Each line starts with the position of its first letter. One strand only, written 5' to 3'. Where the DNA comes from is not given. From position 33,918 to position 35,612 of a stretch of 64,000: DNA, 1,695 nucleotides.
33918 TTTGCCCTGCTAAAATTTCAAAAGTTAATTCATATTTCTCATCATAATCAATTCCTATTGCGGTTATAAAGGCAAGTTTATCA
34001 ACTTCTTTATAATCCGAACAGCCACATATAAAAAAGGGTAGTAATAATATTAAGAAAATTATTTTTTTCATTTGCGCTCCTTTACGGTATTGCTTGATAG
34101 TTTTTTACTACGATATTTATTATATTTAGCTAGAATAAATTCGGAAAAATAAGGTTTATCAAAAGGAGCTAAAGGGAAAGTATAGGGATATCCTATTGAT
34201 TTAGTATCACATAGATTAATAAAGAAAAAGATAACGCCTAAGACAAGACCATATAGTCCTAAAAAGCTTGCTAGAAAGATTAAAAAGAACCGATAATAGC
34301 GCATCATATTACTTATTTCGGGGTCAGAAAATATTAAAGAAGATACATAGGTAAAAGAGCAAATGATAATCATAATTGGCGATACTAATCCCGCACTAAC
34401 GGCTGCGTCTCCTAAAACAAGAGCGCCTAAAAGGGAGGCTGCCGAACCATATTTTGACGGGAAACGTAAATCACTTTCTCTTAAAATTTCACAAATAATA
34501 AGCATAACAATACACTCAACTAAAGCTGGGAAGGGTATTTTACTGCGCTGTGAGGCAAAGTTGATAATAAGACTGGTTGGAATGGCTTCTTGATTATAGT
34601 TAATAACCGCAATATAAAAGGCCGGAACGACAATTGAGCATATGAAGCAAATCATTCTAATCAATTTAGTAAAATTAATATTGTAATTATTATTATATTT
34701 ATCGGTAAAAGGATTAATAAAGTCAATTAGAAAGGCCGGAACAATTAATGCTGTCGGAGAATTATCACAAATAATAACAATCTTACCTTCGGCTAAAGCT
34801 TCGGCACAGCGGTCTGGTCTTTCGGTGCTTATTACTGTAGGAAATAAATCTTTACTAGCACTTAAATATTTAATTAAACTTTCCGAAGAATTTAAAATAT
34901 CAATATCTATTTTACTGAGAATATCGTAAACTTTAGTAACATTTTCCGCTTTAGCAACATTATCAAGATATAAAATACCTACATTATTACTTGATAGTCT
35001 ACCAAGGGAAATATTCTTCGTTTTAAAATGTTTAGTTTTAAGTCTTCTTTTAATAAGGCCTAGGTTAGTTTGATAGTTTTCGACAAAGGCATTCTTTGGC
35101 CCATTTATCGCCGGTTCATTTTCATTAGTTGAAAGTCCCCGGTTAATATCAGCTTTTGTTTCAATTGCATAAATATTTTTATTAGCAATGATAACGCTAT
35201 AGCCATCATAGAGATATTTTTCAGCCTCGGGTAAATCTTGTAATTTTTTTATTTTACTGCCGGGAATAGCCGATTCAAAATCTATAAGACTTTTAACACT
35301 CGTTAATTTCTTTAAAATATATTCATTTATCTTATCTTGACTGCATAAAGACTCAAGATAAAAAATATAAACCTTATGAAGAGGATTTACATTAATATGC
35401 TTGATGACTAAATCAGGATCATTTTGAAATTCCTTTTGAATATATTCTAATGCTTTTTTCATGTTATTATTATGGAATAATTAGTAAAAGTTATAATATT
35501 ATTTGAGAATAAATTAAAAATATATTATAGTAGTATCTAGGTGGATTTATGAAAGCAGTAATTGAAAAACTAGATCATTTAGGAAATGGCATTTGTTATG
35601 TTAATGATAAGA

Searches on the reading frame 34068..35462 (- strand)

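Call 97: search_protein_families(library=pfam, proteins=[window:34068-35462:-], max_evalue=0.00001)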
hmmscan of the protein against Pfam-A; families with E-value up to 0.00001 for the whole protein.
window:34068-35462:- (464 aa): 1 family
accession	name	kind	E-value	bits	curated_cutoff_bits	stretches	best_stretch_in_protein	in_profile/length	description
PF03323.18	GerA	-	1.4e-131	439.7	27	1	6-443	1-452/466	Bacillus/Clostridium GerA spore germination protein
